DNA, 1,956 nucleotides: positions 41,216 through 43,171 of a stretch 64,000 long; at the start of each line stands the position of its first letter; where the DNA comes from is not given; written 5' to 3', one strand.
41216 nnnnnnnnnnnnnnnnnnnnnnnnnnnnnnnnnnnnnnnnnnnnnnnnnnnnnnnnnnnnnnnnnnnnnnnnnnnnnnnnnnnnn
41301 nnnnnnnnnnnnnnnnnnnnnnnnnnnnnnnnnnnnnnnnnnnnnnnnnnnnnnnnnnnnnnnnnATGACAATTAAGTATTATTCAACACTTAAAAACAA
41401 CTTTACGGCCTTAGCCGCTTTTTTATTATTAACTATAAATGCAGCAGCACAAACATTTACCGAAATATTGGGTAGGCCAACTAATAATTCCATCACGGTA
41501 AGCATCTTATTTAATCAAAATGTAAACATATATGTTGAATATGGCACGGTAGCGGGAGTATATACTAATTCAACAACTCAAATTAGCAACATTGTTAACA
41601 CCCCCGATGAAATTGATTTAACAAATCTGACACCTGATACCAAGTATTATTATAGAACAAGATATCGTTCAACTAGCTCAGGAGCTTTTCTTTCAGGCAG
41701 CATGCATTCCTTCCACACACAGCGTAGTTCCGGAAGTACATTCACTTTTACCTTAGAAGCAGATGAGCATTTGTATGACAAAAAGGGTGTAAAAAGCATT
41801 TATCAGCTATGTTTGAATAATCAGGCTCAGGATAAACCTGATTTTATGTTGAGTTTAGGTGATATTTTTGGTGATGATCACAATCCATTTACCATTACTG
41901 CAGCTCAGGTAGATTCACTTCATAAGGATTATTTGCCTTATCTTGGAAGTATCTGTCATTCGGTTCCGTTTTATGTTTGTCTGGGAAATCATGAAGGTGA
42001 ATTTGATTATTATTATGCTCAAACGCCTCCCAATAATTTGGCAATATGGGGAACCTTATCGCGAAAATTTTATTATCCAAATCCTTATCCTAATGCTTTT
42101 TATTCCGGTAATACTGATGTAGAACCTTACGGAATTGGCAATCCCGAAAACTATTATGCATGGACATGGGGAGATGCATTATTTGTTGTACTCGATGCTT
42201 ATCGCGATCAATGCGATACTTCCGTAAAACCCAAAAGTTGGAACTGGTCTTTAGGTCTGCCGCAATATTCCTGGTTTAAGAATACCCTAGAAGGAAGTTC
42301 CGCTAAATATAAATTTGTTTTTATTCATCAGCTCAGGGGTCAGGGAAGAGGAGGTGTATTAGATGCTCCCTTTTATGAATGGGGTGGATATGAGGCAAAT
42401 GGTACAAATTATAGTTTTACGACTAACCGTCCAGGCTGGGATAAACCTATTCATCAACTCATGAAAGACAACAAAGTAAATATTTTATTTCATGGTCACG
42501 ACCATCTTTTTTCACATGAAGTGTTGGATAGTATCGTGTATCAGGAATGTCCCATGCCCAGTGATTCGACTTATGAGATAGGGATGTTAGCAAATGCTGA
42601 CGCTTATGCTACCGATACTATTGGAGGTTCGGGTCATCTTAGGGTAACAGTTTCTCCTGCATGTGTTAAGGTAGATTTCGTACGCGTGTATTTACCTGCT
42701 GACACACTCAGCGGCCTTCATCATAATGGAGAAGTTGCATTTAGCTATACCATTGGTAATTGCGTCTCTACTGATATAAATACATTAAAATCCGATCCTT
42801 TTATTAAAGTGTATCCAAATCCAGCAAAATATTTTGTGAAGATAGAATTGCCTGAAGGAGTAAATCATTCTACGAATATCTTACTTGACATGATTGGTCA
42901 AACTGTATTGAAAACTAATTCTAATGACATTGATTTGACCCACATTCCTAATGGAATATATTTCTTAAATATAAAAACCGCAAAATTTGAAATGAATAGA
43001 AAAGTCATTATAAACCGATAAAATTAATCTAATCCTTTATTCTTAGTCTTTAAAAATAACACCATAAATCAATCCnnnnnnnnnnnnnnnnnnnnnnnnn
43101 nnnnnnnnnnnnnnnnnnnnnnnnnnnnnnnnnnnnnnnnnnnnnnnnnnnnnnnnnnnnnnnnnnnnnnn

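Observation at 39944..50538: ECF-sigma-headed eight-gene unit encoding five T9SS-secreted enzymes of an unusual combination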

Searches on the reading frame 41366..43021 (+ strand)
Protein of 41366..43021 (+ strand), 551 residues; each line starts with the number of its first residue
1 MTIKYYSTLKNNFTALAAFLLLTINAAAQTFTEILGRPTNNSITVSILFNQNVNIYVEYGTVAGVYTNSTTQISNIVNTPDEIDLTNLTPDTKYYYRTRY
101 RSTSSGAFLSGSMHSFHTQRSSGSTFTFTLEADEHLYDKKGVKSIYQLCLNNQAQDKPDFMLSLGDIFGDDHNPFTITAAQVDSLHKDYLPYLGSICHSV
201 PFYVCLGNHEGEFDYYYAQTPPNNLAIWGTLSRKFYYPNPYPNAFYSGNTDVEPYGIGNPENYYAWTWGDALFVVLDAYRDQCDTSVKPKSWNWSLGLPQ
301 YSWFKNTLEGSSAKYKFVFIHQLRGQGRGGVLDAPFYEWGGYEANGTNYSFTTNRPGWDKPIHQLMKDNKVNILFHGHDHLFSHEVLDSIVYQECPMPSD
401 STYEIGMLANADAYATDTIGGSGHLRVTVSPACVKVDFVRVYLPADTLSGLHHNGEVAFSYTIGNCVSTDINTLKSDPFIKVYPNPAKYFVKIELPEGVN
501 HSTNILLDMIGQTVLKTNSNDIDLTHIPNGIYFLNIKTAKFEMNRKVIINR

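Call 4: search_protein_families(library=pfam, proteins=[window:41366-43021:+], max_evalue=0.01)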
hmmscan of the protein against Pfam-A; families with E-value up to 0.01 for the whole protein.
window:41366-43021:+ (551 aa): 3 families
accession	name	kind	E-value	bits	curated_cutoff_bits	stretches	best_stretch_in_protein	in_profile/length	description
PF18962.6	Por_Secre_tail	-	1.1e-10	42.1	27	1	482-549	1-75/75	Secretion system C-terminal sorting domain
PF00149.33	Metallophos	-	2.8e-09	38.1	21.5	1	151-380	23-189/191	Calcineurin-like phosphoesterase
PF16656.11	Pur_ac_phosph_N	-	7.3e-05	23.7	30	1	39-109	11-84/93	Purple acid Phosphatase, N-terminal domain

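Call 5: search_protein_families(library=ncbifam, proteins=[window:41366-43021:+], max_evalue=0.01)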
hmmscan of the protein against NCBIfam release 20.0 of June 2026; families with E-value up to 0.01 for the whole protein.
window:41366-43021:+ (551 aa): 3 families
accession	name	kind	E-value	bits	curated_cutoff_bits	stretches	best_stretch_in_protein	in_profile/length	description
TIGR04183.1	Por_Secre_tail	domain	2.3e-09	37.1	23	1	482-550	1-72/72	T9SS type A sorting domain-containing protein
NF038113.1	T9SSA_dep_M36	equivalog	1.4e-08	33.4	885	1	463-550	777-869/869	T9SS-dependent M36 family metallopeptidase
NF050177.1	TapA_OM_Porphy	equivalog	0.0032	16.3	500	1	476-547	467-541/544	TapA/TapC family T9SS-dependent outer membrane protein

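Call 28: search_solved_structures(query=window:41366-43021:+, max_evalue=1, show_alignments=2)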
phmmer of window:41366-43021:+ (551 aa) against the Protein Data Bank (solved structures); distinct sequences matched with E-value up to 1: 4.
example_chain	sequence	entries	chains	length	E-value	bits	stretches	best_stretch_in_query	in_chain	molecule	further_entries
7pzj_A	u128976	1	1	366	0.00011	24.2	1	460-540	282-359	Lipase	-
3auz_A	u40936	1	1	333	0.59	12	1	123-186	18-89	DNA double-strand break repair protein mre11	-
8glk_D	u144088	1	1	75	0.65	11.8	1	481-550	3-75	Endonuclease I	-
3av0_A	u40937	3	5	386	0.74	11.7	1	123-185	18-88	DNA double-strand break repair protein mre11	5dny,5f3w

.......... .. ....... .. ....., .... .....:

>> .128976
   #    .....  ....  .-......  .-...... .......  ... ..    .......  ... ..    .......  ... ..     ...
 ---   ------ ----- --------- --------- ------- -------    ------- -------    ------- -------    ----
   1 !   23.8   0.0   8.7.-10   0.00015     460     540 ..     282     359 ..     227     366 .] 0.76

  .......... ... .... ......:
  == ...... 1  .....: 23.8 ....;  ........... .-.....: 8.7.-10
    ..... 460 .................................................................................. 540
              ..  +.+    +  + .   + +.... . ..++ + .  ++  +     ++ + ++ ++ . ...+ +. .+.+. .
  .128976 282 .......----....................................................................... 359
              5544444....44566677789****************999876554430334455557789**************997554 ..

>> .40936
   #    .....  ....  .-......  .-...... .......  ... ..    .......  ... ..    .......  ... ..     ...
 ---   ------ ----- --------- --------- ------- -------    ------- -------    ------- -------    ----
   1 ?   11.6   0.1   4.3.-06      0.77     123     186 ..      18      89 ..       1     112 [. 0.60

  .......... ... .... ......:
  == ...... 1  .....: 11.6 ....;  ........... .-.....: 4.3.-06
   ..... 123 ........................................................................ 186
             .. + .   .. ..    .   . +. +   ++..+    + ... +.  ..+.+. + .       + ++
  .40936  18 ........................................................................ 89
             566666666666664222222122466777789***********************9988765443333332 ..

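Call 50: find_homologous_proteins(query=window:41366-43021:+, max_evalue=0.00001)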
Query window:41366-43021:+ (551 aa): 6608 proteins with E <= 0.00001 among 8000 candidates; the best 120 are listed.
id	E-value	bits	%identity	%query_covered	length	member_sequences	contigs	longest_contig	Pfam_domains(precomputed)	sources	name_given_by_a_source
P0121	0.0e+0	1296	100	100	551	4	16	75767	PF18962.8,PF00149.34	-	-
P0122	3.1e-266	903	71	95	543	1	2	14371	PF18962.8,PF00149.34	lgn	-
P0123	6.5e-264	895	67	97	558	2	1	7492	PF18962.8,PF00149.34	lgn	-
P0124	1.4e-262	891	71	95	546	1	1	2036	PF18962.8,PF00149.34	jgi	jgi:hypothetical protein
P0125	5.5e-261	885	69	97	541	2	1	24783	PF18962.8,PF00149.34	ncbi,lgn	ncbi:MAG: T9SS type A sorting domain-containing protein [Bacteroidales bacterium]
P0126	1.8e-258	877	70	95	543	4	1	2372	PF18962.8,PF00149.34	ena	-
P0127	9.8e-258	875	66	98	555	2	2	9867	PF18962.8,PF00149.34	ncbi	ncbi:MAG: T9SS type A sorting domain-containing protein [Bacteroidales bacterium]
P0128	3.3e-257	873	69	95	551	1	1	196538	PF18962.8,PF00149.34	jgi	jgi:hypothetical protein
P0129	9.8e-256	868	68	97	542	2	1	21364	PF18962.8,PF00149.34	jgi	-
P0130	2.4e-255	867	68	95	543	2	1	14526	PF18962.8,PF00149.34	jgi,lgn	jgi:hypothetical protein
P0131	4.0e-255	866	67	98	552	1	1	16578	PF18962.8,PF00149.34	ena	-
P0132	3.7e-254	863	67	97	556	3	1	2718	PF18962.8,PF00149.34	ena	-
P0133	5.6e-254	862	64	97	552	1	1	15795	PF18962.8,PF00149.34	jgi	-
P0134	2.7e-253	860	66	97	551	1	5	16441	PF18962.8,PF00149.34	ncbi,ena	-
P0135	3.7e-253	859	65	100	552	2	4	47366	PF18962.8,PF00149.34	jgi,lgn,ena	-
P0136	5.5e-253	859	55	78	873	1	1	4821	PF09423.16,PF16655.13,PF00149.34,PF16656.12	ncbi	ncbi:MAG: metallophosphoesterase, partial [Syntrophothermus sp.]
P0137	6.6e-253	859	65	98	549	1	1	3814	PF18962.8,PF00149.34,PF16656.12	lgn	-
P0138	1.0e-252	858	66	99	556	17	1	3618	PF18962.8,PF00149.34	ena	-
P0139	1.5e-252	857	66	97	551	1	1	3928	PF18962.8,PF00149.34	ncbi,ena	-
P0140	5.7e-252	856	66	97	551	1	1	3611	PF18962.8,PF00149.34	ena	-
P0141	9.4e-252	855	64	99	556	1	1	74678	PF18962.8,PF00149.34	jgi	jgi:hypothetical protein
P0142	1.6e-251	854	66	97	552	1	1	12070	PF18962.8,PF00149.34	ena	-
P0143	1.8e-251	854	68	95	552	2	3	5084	PF18962.8,PF00149.34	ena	-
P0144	3.4e-251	853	65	98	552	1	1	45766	PF18962.8,PF00149.34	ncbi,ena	ncbi:MAG: T9SS type A sorting domain-containing protein [Bacteroidota bacterium]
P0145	4.2e-251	853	66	97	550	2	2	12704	PF18962.8,PF00149.34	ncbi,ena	-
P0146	5.3e-251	852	66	97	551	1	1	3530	PF18962.8,PF00149.34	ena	-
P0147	6.6e-251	852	69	95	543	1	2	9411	PF09423.16,PF18962.8,PF00149.34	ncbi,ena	-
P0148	6.8e-251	852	66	98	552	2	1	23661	PF18962.8,PF00149.34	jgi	-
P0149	1.4e-250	851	64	98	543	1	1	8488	PF18962.8,PF00149.34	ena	-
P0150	1.6e-250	851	67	95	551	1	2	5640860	PF18962.8,PF00149.34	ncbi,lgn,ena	-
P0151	2.7e-250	850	66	97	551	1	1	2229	PF18962.8,PF00149.34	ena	-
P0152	2.7e-250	850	66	97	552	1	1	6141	PF18962.8,PF00149.34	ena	-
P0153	4.8e-250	849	67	95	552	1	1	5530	PF18962.8,PF00149.34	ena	-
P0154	1.4e-249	848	69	52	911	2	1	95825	PF09423.16,PF13585.13,PF18962.8,PF00149.34,PF13860.13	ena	-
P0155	1.5e-249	848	66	97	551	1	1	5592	PF18962.8,PF00149.34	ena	-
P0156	2.1e-249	847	66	98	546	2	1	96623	PF18962.8,PF00149.34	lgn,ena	-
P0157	2.8e-249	847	65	97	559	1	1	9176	PF18962.8,PF00149.34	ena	-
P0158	3.1e-249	847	64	97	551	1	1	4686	PF18962.8,PF00149.34,PF16656.12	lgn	-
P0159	5.4e-249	846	65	97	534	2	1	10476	PF18962.8,PF00149.34,PF16656.12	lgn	-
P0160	1.9e-248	844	65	99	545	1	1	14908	PF18962.8,PF00149.34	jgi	jgi:hypothetical protein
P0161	2.2e-248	844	66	95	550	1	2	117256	PF18962.8,PF00149.34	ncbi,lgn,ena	ncbi:MAG: T9SS type A sorting domain-containing protein [Bacteroidota bacterium]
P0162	3.9e-248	843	64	98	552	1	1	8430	PF18962.8,PF00149.34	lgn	-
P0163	6.5e-248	842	65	97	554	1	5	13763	PF18962.8,PF00149.34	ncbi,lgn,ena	-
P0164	1.4e-247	841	65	97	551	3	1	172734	PF18962.8,PF00149.34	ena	-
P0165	2.6e-247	840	65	97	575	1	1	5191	PF18962.8,PF00149.34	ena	-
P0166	3.0e-247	840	66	97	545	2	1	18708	PF09423.16,PF18962.8,PF00149.34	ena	-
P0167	4.4e-247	839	65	97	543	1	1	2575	PF18962.8,PF00149.34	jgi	-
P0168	6.4e-247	839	66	95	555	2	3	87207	PF18962.8,PF00149.34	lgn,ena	-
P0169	7.9e-247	839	65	97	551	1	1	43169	PF18962.8,PF00149.34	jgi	jgi:hypothetical protein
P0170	7.9e-247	839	64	99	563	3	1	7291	PF18962.8,PF00149.34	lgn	-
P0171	9.3e-247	838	64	97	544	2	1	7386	PF18962.8,PF00149.34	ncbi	ncbi:MAG: T9SS type A sorting domain-containing protein [Bacteroidota bacterium]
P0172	2.1e-246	837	65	97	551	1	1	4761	PF18962.8,PF00149.34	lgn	-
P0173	4.3e-246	836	65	97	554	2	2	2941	PF18962.8,PF00149.34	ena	-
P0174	7.0e-246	835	65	97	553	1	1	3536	PF18962.8,PF00149.34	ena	-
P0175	7.2e-246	835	64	98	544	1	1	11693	PF18962.8,PF00149.34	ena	-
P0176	1.2e-245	835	63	97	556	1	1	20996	PF18962.8,PF00149.34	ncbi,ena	-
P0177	1.3e-245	835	64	99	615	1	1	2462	PF18962.8,PF00149.34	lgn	-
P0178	1.8e-245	834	64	97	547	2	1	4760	PF18962.8,PF00149.34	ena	-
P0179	3.5e-245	833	64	97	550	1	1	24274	PF18962.8,PF00149.34,PF16656.12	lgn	-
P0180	2.5e-244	830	65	95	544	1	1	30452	PF09423.16,PF18962.8,PF00149.34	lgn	-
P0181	3.9e-244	830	63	97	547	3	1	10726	PF18962.8,PF00149.34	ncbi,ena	ncbi:MAG: T9SS type A sorting domain-containing protein [Bacteroidota bacterium]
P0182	4.6e-244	829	65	95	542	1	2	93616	PF18962.8,PF00149.34,PF16656.12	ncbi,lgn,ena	ncbi:MAG: metallophosphoesterase [Bacteroidota bacterium]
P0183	6.1e-244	829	65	97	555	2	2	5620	PF18962.8,PF00149.34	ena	-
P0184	9.7e-244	828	62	98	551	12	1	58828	PF18962.8,PF00149.34,PF16656.12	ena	-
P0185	1.7e-243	828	65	95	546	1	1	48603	PF18962.8,PF00149.34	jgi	-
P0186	6.1e-243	826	64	98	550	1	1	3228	PF09423.16,PF18962.8,PF00149.34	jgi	jgi:hypothetical protein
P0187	6.6e-243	826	63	97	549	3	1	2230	PF18962.8,PF00149.34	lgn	-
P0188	2.3e-242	824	64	97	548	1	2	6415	PF18962.8,PF00149.34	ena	-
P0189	2.5e-242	824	66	95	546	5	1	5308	PF18962.8,PF00149.34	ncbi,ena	-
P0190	3.0e-242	823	63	97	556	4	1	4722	PF18962.8,PF00149.34,PF16656.12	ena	-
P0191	4.2e-242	823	63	97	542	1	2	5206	PF18962.8,PF00149.34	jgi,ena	-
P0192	7.8e-242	822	63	96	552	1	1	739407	PF18962.8,PF00149.34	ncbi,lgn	ncbi:MAG: T9SS type A sorting domain-containing protein [Bacteroidota bacterium]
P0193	9.3e-242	822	64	97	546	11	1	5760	PF18962.8,PF00149.34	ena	-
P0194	9.8e-242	822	64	97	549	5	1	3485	PF18962.8,PF00149.34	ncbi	-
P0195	3.1e-241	820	64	97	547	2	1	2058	PF18962.8,PF00149.34,PF16656.12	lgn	-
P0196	4.5e-241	820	64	95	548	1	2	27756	PF18962.8,PF00149.34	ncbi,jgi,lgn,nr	ncbi:MAG: metallophosphoesterase [Bacteroidales bacterium]|nr:metallophosphoesterase [Bacteroidales 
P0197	5.3e-241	819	64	98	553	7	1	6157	PF18962.8,PF00149.34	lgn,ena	-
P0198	5.4e-241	819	64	96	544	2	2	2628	PF18962.8,PF00149.34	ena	-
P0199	5.9e-241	819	62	99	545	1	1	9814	PF18962.8,PF00149.34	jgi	jgi:hypothetical protein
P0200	8.0e-241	819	65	97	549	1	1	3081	PF18962.8,PF00149.34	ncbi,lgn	ncbi:MAG: T9SS type A sorting domain-containing protein [Bacteroidia bacterium]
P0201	1.4e-240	818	64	97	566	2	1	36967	PF18962.8,PF00149.34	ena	-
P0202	1.6e-240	818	63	96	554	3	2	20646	PF18962.8,PF00149.34,PF16656.12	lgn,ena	-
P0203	3.3e-240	817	63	97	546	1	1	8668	PF18962.8,PF00149.34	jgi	jgi:hypothetical protein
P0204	3.7e-240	817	65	95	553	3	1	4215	PF18962.8,PF00149.34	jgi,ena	jgi:hypothetical protein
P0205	4.4e-240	816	64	97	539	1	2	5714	PF18962.8,PF00149.34,PF16656.12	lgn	-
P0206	1.1e-239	815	61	100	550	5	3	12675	PF18962.8,PF00149.34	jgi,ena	-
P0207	1.3e-239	815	62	100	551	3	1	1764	PF18962.8,PF00149.34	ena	-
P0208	1.4e-239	815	66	92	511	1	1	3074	PF18962.8,PF00149.34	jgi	jgi:hypothetical protein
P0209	1.9e-239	814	62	97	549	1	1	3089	PF18962.8,PF00149.34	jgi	jgi:hypothetical protein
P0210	2.3e-239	814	63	97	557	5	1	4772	PF18962.8,PF00149.34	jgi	jgi:hypothetical protein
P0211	3.4e-239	813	64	97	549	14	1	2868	PF18962.8,PF00149.34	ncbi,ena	-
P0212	4.0e-239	813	64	95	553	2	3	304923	PF18962.8,PF00149.34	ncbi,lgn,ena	-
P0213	4.9e-239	813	64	96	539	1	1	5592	PF18962.8,PF00149.34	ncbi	-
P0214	7.8e-239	812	66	95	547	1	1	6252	PF18962.8,PF00149.34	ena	-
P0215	9.2e-239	812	62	98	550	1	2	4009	PF18962.8,PF00149.34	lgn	-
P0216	1.1e-238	812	63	97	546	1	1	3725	PF18962.8,PF00149.34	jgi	jgi:hypothetical protein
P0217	1.3e-238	811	64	95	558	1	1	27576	PF18962.8,PF00149.34,PF16656.12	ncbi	-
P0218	1.7e-238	811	63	97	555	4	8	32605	PF18962.8,PF00149.34,PF16656.12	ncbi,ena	-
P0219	1.9e-238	811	63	96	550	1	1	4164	PF18962.8,PF00149.34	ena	-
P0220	3.1e-238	810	63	97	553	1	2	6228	PF18962.8,PF00149.34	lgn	-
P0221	3.4e-238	810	63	96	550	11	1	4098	PF18962.8,PF00149.34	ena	-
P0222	4.1e-238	810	62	97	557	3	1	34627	PF18962.8,PF00149.34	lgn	-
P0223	6.2e-238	809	61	98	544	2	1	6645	PF18962.8,PF00149.34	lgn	-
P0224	6.8e-238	809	64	95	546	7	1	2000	PF18962.8,PF00149.34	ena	-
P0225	9.2e-238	809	64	97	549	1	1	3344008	PF18962.8,PF00149.34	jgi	jgi:hypothetical protein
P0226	1.0e-237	808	63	95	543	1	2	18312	PF18962.8,PF00149.34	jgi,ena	-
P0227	1.6e-237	808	63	97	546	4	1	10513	PF18962.8,PF00149.34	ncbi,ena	ncbi:MAG: T9SS type A sorting domain-containing protein [Bacteroidota bacterium]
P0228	1.6e-237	808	64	95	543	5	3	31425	PF18962.8,PF00149.34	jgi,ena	-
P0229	2.0e-237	808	64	95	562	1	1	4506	PF18962.8,PF00149.34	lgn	-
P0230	3.0e-237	807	62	97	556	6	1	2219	PF18962.8,PF00149.34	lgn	-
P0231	3.5e-237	807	63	97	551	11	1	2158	PF18962.8,PF00149.34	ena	-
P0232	4.1e-237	807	62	95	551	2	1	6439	PF18962.8,PF00149.34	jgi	-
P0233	4.2e-237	806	62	96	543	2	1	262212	PF18962.8,PF00149.34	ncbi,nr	ncbi:MAG: T9SS type A sorting domain-containing protein [Bacteroidetes bacterium]|nr:T9SS type A sor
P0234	5.6e-237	806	64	97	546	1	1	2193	PF18962.8,PF00149.34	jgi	jgi:hypothetical protein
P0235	5.7e-237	806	63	99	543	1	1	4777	PF18962.8,PF00149.34,PF16656.12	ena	-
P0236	6.0e-237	806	63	97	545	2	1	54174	PF18962.8,PF00149.34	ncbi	ncbi:MAG: T9SS type A sorting domain-containing protein [Bacteroidales bacterium]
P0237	7.2e-237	806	62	100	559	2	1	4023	PF18962.8,PF00149.34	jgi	jgi:hypothetical protein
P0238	9.0e-237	805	62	95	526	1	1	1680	PF18962.8,PF00149.34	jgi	jgi:hypothetical protein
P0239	1.1e-236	805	63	96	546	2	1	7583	PF18962.8,PF00149.34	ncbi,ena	-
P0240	1.1e-236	805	64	95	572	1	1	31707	PF18962.8,PF00149.34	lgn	-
